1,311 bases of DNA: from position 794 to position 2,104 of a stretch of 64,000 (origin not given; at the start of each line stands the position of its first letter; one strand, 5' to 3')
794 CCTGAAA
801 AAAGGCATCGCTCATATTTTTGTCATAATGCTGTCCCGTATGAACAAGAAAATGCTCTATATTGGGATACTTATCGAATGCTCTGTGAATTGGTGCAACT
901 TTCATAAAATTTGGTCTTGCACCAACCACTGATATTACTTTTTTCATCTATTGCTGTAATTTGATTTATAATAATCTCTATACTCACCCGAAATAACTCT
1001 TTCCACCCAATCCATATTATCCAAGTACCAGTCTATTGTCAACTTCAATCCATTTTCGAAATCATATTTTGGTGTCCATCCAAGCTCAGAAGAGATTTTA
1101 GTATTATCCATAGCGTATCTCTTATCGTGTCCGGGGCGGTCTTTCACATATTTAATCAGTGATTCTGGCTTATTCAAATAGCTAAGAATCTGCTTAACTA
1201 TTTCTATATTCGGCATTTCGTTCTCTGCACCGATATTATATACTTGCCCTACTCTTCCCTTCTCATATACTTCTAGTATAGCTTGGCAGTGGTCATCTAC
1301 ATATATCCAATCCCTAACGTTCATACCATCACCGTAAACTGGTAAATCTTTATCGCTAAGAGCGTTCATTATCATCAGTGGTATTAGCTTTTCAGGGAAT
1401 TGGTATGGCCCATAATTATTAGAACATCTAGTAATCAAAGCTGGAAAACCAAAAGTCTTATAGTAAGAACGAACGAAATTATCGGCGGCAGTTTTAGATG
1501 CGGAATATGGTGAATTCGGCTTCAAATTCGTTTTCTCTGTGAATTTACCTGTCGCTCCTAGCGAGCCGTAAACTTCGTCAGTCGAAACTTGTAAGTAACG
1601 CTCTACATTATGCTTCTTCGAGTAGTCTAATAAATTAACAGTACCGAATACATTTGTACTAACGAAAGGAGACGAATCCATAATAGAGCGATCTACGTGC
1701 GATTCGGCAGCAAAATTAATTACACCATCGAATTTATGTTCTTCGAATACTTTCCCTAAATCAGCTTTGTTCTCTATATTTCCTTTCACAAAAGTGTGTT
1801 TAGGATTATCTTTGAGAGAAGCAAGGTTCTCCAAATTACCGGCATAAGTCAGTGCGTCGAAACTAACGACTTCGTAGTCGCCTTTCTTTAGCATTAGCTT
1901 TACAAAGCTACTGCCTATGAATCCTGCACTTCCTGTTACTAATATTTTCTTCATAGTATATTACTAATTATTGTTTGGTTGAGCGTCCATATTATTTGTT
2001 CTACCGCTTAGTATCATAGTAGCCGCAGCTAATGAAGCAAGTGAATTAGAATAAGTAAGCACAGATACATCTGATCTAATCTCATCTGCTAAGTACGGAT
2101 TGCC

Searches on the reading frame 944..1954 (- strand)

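Call 29: search_protein_families(library=pfam, proteins=[window:944-1954:-], max_evalue=0.0001)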
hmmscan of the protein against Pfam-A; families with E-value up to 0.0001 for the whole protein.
window:944-1954:- (336 aa): 8 families
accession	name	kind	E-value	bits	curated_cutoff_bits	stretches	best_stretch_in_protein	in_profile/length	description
PF16363.11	GDP_Man_Dehyd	-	2.1e-85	287.5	27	1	5-304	1-330/332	GDP-mannose 4,6 dehydratase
PF01370.27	Epimerase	-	1.5e-69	234.5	20.9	1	4-242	1-240/240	NAD dependent epimerase/dehydratase family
PF02719.21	Polysacc_synt_2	-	9.9e-18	64.8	20.2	1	4-275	1-266/293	Polysaccharide biosynthesis protein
PF01073.25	3Beta_HSD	-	5e-17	62.3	22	1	5-224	1-223/280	3-beta hydroxysteroid dehydrogenase/isomerase family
PF04321.23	RmlD_sub_bind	-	6e-17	62.1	27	1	3-305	2-280/287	RmlD substrate binding domain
PF13460.12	NAD_binding_10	-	6.6e-12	46.1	27.2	1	8-163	1-133/184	NAD(P)H-binding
PF07993.18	NAD_binding_4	-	2.6e-10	40.3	20.1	1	49-179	59-206/258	Male sterility protein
PF00106.31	adh_short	-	3.1e-05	24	26.6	0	2-164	1-163/195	short chain dehydrogenase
